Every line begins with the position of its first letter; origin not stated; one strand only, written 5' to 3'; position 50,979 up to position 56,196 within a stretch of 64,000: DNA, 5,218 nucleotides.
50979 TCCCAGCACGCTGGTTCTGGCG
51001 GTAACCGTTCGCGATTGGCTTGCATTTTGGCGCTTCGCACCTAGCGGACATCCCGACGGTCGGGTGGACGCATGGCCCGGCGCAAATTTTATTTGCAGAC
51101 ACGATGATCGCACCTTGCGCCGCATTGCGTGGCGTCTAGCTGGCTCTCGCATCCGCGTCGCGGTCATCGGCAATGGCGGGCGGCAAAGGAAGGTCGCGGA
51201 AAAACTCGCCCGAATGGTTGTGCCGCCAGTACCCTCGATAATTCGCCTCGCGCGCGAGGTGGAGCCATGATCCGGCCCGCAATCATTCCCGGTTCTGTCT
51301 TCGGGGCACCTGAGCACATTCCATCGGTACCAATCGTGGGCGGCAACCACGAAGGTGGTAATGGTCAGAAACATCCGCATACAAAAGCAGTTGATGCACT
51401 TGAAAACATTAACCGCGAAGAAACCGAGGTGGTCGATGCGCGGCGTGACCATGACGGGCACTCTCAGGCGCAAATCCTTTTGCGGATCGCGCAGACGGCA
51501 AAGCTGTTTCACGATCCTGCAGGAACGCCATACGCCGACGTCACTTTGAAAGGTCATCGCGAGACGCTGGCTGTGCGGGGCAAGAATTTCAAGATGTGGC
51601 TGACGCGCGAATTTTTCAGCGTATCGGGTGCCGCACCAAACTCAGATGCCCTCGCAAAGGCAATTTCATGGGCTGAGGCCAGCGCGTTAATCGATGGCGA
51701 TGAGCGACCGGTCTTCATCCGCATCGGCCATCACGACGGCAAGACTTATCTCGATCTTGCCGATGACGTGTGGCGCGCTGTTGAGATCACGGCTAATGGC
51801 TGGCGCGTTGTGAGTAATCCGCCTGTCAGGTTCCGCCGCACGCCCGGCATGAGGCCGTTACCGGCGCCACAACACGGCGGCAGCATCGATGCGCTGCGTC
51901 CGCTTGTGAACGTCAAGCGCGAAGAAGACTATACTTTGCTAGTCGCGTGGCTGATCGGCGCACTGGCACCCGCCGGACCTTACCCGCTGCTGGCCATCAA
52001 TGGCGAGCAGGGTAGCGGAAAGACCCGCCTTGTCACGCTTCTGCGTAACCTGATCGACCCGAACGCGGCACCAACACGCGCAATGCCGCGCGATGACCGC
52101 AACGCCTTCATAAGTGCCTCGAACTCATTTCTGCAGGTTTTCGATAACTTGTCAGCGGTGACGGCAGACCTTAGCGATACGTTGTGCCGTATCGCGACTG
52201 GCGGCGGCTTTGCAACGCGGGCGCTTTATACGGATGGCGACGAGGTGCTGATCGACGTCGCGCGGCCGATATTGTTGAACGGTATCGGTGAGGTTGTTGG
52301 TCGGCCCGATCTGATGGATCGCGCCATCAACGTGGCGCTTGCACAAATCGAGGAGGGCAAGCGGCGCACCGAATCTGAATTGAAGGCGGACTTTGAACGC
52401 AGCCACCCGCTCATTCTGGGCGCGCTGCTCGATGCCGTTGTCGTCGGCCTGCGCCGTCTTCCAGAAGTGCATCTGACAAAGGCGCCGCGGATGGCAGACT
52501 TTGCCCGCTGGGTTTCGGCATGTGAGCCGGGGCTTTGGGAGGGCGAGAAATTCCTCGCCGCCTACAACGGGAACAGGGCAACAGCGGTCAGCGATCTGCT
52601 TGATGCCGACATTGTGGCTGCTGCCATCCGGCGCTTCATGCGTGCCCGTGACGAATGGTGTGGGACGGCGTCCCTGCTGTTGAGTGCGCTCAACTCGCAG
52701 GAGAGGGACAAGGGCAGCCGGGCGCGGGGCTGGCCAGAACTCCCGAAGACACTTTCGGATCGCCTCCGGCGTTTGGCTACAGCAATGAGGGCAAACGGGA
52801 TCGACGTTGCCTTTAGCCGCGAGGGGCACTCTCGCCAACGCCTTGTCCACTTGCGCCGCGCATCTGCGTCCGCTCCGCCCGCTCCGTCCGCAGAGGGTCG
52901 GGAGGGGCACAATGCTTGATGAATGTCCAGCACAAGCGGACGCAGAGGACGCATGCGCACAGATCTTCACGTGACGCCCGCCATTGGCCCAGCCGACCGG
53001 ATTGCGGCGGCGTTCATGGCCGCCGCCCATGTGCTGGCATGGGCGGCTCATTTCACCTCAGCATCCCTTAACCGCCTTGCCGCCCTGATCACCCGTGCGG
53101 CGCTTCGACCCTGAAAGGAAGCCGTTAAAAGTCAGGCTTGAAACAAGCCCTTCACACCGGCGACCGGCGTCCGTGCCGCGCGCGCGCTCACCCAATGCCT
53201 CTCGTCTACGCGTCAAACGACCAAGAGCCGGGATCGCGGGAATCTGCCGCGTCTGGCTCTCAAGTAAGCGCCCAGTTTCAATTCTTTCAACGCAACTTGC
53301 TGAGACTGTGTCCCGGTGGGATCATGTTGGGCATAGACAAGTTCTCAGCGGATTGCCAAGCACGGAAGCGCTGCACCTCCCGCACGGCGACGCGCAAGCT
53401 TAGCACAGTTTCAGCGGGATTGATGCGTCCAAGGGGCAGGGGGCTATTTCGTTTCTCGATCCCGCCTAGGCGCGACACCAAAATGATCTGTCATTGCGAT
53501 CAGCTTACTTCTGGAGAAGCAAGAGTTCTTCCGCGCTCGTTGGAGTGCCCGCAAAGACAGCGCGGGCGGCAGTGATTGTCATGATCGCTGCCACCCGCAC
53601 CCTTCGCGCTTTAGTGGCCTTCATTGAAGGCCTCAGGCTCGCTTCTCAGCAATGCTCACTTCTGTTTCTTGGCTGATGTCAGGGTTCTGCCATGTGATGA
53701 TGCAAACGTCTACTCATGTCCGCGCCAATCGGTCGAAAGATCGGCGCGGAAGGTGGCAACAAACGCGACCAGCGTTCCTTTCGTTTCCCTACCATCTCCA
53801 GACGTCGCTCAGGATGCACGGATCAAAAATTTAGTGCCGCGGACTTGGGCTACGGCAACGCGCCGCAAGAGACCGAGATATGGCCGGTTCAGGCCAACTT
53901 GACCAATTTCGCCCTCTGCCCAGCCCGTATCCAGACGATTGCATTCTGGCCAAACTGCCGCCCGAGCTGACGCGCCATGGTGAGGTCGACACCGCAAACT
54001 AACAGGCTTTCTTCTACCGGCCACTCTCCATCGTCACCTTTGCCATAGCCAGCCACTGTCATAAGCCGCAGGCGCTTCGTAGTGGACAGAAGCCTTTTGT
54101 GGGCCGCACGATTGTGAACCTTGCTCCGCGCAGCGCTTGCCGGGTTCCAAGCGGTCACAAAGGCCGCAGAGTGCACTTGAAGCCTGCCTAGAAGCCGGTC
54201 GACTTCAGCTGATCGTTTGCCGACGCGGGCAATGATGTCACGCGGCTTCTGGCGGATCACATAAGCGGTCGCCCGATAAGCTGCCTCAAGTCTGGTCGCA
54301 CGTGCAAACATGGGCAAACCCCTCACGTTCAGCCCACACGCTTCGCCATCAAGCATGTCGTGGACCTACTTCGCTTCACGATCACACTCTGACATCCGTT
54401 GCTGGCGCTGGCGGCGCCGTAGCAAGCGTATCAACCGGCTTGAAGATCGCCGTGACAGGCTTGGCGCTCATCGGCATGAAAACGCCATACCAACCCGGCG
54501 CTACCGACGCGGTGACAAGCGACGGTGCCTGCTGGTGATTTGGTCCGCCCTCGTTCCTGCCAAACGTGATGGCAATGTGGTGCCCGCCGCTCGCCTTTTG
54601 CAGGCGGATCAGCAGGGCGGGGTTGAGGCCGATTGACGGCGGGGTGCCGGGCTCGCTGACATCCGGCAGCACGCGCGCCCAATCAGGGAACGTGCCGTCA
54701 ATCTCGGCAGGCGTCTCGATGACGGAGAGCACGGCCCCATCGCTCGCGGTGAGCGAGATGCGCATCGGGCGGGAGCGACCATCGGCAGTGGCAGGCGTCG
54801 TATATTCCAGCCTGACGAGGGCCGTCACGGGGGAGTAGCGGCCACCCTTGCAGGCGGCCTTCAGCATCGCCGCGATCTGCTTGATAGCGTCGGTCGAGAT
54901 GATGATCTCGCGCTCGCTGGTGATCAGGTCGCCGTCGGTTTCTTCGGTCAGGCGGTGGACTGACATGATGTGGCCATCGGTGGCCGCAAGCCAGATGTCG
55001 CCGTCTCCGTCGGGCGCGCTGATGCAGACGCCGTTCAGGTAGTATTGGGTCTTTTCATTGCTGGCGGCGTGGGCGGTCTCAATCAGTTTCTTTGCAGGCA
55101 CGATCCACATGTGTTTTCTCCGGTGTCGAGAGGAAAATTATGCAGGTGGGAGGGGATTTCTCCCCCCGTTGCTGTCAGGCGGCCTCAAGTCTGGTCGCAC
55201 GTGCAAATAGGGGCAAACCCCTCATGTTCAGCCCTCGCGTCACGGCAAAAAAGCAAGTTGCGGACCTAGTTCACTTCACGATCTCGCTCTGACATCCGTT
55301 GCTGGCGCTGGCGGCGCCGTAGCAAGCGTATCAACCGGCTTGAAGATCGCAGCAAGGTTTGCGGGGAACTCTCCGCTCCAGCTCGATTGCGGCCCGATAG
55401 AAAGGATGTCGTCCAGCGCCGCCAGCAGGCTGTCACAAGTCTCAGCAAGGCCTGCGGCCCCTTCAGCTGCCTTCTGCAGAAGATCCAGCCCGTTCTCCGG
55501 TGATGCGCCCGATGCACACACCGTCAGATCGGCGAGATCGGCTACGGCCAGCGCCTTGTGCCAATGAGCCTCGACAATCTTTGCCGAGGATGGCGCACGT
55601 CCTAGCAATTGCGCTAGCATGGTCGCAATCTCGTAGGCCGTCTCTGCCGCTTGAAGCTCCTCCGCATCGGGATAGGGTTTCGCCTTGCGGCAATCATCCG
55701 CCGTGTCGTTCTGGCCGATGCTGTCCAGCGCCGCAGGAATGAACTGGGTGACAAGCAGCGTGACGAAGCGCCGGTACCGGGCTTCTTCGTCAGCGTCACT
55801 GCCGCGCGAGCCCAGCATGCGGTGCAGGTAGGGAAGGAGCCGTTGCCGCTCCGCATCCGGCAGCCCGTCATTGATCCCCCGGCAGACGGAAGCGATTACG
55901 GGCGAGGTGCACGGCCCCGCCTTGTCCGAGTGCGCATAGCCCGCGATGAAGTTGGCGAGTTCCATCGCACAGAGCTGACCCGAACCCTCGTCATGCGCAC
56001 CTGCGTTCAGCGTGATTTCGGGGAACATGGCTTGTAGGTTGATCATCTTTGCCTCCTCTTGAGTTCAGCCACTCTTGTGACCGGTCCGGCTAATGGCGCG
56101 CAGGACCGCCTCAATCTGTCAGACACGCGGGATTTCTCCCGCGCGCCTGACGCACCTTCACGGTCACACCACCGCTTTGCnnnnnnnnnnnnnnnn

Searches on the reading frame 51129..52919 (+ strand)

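Call 3: search_protein_families(library=pfam, proteins=[window:51129-52919:+], max_evalue=0.01)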
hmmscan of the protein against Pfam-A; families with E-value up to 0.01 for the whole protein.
window:51129-52919:+ (596 aa): 1 family
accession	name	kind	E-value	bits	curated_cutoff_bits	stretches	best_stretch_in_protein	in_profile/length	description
PF13191.12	AAA_16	-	0.0037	18.2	32.6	1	264-313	5-52/167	AAA ATPase domain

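Call 4: search_protein_families(library=padloc, proteins=[window:51129-52919:+], max_evalue=0.01)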
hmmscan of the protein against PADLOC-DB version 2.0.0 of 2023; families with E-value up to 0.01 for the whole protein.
window:51129-52919:+ (596 aa): 0 families

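Call 5: search_protein_families(library=ncbifam, proteins=[window:51129-52919:+], max_evalue=0.01)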
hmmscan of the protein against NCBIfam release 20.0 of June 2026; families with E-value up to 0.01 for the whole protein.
window:51129-52919:+ (596 aa): 0 families

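Call 6: search_protein_families(library=phrogs, proteins=[window:51129-52919:+], max_evalue=0.01)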
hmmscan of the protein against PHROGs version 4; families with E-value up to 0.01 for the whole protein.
window:51129-52919:+ (596 aa): 1 family
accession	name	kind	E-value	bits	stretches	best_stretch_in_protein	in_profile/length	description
phrog_21086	-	unknown function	0.0018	17.9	1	261-315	218-274/617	-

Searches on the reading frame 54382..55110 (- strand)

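Call 3: search_protein_families(library=pfam, proteins=[window:54382-55110:-], max_evalue=0.01)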
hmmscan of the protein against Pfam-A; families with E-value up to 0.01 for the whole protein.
window:54382-55110:- (242 aa): 1 family
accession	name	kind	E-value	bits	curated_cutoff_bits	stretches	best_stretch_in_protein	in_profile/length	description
PF02767.21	DNA_pol3_beta_2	-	6.8e-06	26.8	27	1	8-83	9-80/116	DNA polymerase III beta subunit, central domain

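Call 4: search_protein_families(library=padloc, proteins=[window:54382-55110:-], max_evalue=0.01)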
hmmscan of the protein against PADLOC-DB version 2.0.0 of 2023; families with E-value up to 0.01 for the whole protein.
window:54382-55110:- (242 aa): 0 families

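Call 5: search_protein_families(library=ncbifam, proteins=[window:54382-55110:-], max_evalue=0.01)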
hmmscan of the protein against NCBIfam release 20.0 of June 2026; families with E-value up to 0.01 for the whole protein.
window:54382-55110:- (242 aa): 1 family
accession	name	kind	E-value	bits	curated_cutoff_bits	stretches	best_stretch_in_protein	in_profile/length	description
TIGR00663.1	dnan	equivalog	6.1e-08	32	137.65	1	11-83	140-207/367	DNA polymerase III subunit beta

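Call 6: search_protein_families(library=phrogs, proteins=[window:54382-55110:-], max_evalue=0.01)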
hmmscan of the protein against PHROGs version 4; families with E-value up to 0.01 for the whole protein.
window:54382-55110:- (242 aa): 2 families
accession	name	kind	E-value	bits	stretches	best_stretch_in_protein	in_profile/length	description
phrog_3007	-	DNA, RNA and nucleotide metabolism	1.4e-17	65.1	1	5-216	6-186/190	RusA-like Holliday junction resolvase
phrog_947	-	DNA, RNA and nucleotide metabolism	1.6e-13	51.4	1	11-150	141-248/368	DNA polymerase processivity factor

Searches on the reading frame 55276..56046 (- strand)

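Call 3: search_protein_families(library=pfam, proteins=[window:55276-56046:-], max_evalue=0.01)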
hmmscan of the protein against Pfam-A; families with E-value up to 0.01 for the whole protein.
window:55276-56046:- (256 aa): 0 families

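Call 4: search_protein_families(library=padloc, proteins=[window:55276-56046:-], max_evalue=0.01)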
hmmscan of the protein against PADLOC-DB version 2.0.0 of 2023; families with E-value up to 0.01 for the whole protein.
window:55276-56046:- (256 aa): 0 families

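Call 5: search_protein_families(library=ncbifam, proteins=[window:55276-56046:-], max_evalue=0.01)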
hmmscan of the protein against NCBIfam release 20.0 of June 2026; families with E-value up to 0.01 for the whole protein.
window:55276-56046:- (256 aa): 0 families

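Call 6: search_protein_families(library=phrogs, proteins=[window:55276-56046:-], max_evalue=0.01)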
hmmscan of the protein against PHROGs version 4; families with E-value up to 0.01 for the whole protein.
window:55276-56046:- (256 aa): 1 family
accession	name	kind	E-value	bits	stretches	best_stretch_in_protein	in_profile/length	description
phrog_3416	-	unknown function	0.0012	19.8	1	8-65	9-66/248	-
